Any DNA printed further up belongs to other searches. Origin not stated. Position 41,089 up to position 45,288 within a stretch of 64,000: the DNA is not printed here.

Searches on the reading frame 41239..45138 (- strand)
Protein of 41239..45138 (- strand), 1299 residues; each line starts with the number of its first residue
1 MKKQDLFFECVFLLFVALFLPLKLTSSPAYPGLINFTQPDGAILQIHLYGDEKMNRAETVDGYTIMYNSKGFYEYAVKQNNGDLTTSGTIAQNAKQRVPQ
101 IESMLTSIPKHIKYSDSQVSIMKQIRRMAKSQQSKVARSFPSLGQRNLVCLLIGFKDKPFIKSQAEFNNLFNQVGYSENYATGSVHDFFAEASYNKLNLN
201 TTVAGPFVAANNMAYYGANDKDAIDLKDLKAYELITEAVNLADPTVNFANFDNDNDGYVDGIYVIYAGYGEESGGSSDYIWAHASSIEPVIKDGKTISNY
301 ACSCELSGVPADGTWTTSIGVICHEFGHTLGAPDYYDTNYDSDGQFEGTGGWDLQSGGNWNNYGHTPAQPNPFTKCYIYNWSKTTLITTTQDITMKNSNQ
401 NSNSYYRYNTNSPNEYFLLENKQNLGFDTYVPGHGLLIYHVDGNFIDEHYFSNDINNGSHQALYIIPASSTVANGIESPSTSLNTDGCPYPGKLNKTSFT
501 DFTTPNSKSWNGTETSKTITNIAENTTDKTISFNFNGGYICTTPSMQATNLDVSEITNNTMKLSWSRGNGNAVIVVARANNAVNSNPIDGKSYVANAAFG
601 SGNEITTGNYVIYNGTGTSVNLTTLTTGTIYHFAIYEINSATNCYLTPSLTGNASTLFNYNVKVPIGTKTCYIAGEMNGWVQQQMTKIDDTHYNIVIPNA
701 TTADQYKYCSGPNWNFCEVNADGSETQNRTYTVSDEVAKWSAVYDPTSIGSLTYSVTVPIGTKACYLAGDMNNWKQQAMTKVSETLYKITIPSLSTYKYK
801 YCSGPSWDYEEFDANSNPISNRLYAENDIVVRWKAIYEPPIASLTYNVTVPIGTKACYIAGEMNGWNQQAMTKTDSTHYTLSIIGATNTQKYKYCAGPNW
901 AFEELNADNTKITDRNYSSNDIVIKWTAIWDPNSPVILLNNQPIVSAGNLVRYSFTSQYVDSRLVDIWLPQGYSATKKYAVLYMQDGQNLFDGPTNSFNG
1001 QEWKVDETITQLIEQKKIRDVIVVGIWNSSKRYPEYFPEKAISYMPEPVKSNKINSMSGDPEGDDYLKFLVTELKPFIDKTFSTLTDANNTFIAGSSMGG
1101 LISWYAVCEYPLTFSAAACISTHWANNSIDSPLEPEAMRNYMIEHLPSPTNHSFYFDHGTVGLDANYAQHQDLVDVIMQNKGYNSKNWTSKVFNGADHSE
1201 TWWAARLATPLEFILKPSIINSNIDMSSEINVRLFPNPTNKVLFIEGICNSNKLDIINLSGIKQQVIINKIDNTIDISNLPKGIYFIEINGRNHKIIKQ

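Call 79: search_protein_families(library=pfam, proteins=[window:41239-45138:-], max_evalue=0.00001)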
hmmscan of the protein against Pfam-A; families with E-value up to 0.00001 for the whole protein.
window:41239-45138:- (1299 aa): 4 families
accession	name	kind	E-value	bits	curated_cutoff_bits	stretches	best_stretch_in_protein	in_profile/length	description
PF00756.26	Esterase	-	5.7e-24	85.7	22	1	964-1210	9-247/251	Putative esterase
PF05547.17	Peptidase_M6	-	1.2e-20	74.5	22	1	170-365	53-270/294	Immune inhibitor A peptidase M6, catalytic domain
PF18962.6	Por_Secre_tail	-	2.8e-10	40.8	27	1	1234-1298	1-71/75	Secretion system C-terminal sorting domain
PF16561.11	AMPK1_CBM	-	1.1e-08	35.5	26.8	0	761-811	10-61/85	Glycogen recognition site of AMP-activated protein kinase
